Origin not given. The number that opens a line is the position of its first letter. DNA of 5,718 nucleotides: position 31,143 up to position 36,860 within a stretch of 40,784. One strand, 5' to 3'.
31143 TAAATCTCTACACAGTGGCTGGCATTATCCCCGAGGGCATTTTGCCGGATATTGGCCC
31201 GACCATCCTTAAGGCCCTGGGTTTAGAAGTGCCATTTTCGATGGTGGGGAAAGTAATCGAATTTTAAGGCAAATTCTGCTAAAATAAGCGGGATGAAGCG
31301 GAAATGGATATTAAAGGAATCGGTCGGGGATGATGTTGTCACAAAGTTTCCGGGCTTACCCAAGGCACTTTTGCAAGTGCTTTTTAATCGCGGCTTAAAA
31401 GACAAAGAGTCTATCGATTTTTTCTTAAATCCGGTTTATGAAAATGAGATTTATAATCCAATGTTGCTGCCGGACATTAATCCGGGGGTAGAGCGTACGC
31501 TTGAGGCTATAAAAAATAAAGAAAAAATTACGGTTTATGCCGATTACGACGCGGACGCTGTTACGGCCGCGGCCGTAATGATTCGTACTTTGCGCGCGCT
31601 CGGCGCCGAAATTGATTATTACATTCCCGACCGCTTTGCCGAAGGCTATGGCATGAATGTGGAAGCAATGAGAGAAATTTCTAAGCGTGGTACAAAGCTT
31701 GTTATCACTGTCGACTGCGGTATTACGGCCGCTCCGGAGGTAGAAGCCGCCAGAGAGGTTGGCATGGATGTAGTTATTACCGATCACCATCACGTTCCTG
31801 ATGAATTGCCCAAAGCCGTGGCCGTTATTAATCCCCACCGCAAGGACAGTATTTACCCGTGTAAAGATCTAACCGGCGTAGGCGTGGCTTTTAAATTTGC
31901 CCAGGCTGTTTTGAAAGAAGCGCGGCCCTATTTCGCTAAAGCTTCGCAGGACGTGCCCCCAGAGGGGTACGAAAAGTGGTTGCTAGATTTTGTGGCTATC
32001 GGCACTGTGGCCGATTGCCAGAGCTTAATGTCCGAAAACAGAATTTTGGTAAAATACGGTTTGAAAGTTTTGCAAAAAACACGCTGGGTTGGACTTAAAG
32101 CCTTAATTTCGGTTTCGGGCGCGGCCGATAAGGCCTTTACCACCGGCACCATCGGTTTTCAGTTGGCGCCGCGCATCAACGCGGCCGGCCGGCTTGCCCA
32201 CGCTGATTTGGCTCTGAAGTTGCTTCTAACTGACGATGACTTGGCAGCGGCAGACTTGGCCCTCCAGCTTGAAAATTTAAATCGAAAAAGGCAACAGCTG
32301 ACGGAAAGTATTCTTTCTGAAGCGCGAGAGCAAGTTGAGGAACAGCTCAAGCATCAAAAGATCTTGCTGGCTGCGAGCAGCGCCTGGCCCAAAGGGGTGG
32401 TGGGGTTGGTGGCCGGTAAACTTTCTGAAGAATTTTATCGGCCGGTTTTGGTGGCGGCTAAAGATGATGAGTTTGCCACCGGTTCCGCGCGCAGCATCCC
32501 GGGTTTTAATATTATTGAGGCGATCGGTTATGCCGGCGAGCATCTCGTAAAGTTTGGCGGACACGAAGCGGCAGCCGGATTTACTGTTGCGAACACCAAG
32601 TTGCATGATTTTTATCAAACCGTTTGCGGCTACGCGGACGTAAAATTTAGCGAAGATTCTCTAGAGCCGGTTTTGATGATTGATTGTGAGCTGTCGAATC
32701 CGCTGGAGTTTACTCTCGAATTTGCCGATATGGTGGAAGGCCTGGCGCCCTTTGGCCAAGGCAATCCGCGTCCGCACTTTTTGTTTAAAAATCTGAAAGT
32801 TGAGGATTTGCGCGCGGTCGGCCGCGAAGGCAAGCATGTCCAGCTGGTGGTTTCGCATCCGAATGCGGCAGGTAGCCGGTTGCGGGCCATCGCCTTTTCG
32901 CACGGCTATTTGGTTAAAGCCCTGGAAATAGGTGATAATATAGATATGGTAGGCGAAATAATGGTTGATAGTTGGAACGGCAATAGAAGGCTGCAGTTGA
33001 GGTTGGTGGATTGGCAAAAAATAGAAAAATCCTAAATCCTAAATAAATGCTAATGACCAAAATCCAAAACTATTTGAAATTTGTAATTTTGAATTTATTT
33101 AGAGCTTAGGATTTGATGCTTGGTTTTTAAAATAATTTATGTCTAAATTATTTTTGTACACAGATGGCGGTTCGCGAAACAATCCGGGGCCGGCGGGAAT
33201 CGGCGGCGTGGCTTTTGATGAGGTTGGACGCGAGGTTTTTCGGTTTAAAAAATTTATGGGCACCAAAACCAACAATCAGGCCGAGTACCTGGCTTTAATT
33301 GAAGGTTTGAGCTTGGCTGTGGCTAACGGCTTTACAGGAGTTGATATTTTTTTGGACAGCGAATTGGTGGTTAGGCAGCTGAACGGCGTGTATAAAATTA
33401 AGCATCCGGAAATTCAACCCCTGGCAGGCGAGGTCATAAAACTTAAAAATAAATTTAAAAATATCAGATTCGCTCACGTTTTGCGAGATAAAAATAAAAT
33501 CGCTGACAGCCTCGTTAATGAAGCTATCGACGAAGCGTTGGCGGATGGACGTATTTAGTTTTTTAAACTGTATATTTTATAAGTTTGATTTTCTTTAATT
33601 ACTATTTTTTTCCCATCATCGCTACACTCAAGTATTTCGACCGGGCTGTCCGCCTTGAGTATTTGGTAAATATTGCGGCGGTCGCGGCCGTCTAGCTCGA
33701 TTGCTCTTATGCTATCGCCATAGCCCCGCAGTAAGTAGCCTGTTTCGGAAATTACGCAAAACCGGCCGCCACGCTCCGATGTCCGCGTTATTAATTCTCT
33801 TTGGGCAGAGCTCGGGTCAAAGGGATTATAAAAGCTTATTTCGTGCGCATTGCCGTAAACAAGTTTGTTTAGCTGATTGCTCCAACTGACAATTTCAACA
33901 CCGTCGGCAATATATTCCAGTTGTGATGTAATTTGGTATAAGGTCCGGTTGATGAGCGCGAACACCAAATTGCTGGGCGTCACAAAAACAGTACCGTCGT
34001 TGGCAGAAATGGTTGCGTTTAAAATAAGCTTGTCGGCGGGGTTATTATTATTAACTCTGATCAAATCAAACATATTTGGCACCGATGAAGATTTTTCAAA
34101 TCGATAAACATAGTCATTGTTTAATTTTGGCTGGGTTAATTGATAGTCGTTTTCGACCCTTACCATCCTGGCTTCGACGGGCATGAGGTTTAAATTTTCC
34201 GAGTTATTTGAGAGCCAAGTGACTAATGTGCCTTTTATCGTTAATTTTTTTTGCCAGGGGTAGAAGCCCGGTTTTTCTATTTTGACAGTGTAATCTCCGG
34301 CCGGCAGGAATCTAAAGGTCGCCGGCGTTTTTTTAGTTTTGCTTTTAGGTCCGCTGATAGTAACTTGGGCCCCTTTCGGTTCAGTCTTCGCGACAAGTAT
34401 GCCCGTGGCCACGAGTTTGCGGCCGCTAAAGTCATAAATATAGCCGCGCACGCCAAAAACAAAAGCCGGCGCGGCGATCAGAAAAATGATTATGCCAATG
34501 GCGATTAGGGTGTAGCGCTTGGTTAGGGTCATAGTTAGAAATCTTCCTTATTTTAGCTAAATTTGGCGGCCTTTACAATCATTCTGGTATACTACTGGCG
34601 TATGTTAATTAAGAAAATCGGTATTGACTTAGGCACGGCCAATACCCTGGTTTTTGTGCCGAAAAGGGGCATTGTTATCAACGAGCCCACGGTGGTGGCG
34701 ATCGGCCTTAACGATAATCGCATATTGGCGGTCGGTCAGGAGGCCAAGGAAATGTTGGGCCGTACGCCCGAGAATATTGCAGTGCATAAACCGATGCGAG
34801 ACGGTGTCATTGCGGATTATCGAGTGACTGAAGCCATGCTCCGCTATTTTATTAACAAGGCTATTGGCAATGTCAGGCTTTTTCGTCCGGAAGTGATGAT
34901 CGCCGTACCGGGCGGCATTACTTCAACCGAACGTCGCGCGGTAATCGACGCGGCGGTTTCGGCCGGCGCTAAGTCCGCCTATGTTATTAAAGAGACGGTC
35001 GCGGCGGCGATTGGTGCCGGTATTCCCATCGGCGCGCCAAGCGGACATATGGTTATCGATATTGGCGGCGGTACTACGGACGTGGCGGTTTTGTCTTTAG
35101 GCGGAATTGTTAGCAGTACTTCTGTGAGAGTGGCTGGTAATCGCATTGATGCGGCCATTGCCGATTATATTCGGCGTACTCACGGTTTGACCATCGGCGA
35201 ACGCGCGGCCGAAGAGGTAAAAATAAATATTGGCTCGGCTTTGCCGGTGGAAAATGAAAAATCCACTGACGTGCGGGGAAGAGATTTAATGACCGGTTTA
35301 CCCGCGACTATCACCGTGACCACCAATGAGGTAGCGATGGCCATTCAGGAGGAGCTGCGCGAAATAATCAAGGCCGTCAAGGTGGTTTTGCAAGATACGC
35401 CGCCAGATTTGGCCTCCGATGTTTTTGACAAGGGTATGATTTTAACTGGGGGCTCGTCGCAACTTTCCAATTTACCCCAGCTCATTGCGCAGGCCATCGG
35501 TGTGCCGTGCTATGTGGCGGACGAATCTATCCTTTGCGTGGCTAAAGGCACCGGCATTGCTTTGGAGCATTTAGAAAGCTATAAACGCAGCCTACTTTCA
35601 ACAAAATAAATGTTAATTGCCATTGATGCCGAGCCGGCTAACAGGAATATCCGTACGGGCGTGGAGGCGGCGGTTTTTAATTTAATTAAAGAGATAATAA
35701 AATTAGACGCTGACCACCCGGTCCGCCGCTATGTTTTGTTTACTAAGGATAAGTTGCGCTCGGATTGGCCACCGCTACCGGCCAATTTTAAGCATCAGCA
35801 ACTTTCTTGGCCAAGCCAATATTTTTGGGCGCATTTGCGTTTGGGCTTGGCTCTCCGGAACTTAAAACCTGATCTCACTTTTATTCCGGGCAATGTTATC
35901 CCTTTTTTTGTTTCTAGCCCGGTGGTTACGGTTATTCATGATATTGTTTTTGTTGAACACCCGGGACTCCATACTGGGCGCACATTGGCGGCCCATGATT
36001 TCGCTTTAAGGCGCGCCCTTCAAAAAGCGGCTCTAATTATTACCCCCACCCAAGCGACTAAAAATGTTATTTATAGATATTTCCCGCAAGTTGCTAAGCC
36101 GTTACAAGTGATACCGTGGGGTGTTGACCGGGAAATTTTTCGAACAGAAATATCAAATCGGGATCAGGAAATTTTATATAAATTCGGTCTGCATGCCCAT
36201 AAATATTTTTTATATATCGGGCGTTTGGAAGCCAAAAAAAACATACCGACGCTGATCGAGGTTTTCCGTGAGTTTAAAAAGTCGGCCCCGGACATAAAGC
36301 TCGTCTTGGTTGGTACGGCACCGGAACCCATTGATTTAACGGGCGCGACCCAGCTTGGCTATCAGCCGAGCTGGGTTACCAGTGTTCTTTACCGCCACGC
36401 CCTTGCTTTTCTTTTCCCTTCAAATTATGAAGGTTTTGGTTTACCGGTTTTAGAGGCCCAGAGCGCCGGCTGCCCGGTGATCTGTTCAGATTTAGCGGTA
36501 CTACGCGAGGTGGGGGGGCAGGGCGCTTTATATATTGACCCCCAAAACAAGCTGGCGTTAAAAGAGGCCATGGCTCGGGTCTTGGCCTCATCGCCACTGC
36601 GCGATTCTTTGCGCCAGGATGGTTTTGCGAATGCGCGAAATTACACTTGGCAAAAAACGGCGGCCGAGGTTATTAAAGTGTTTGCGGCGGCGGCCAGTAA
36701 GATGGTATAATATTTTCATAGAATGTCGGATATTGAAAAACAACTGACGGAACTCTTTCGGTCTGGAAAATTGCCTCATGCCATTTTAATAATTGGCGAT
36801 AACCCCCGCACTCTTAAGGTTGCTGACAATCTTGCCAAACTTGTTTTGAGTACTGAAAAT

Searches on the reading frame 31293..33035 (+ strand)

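Call 36: search_protein_families(library=pfam, proteins=[window:31293-33035:+], max_evalue=0.001)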
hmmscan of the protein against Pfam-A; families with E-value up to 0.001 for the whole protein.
window:31293-33035:+ (580 aa): 3 families
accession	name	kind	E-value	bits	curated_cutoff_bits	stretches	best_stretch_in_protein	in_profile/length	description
PF17768.7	RecJ_OB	-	5.1e-27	94.5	27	1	463-573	1-107/107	RecJ OB domain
PF01368.27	DHH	-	8.6e-27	94.3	28.1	1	78-238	1-125/125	DHH family, N-terminal domain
PF02272.25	DHHA1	-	3.9e-11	43.8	25.9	1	356-444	3-96/102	DHHA1 domain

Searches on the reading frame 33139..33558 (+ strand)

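Call 36: search_protein_families(library=pfam, proteins=[window:33139-33558:+], max_evalue=0.001)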
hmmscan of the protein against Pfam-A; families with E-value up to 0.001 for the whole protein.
window:33139-33558:+ (139 aa): 2 families
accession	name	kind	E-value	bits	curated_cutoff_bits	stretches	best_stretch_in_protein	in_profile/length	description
PF13456.12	RVT_3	-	2.7e-26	92.4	21.6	1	8-129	2-123/123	Reverse transcriptase-like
PF00075.30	RNase_H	-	3.2e-11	44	25.8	1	3-114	3-119/141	RNase H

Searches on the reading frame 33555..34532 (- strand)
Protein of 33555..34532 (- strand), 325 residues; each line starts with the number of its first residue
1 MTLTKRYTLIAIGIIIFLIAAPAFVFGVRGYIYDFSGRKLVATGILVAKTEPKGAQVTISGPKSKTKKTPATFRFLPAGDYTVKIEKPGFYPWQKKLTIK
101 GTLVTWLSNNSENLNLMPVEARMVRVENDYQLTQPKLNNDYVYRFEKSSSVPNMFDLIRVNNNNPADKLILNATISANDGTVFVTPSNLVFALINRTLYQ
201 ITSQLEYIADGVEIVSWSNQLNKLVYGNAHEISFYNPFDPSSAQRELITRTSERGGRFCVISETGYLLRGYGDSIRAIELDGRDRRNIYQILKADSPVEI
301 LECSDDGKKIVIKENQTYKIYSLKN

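Call 37: search_protein_families(library=pfam, proteins=[window:33555-34532:-], max_evalue=0.001)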
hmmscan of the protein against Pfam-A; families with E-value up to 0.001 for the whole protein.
window:33555-34532:- (325 aa): 2 families
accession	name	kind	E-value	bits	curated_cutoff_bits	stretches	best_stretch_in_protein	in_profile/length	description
PF08308.17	PEGA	-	1.3e-10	41.5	20.8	1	44-108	2-64/71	PEGA domain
PF13620.12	CarboxypepD_reg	-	0.00026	21.7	32.3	0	53-99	15-69/82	Carboxypeptidase regulatory-like domain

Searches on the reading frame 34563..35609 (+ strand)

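Call 37: search_protein_families(library=pfam, proteins=[window:34563-35609:+], max_evalue=0.001)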
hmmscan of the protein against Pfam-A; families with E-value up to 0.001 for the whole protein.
window:34563-35609:+ (348 aa): 5 families
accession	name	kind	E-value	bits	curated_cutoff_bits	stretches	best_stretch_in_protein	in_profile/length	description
PF06723.19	MreB_Mbl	-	3.6e-132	440.6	27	1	17-341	2-326/327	MreB/Mbl protein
PF14450.12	FtsA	-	2e-14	54.5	31.8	1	163-319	1-110/127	Cell division protein FtsA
PF00012.26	HSP70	-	7.7e-13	48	20.6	1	110-316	135-354/599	Hsp70 protein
PF00022.25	Actin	-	9.2e-09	34.8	27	1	55-205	46-189/410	Actin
PF08841.16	DDR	-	0.00051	19.6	24.6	0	143-203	116-176/328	Diol dehydratase reactivase ATPase-like domain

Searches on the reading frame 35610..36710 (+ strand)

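Call 37: search_protein_families(library=pfam, proteins=[window:35610-36710:+], max_evalue=0.001)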
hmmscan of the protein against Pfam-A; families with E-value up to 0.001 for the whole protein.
window:35610-36710:+ (366 aa): 4 families
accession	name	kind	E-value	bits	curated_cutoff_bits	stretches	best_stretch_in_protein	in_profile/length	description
PF00534.26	Glycos_transf_1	-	8.2e-26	91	26.4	1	197-337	15-168/172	Glycosyl transferases group 1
PF13692.12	Glyco_trans_1_4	-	8.9e-21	75.1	27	1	198-326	2-141/142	Glycosyl transferases group 1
PF13439.12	Glyco_transf_4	-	7.9e-12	46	28.5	1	17-175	3-169/170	Glycosyltransferase Family 4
PF20706.3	GT4-conflict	-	4.2e-06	26.4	26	1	261-294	279-312/385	Family 4 Glycosyltransferase in conflict systems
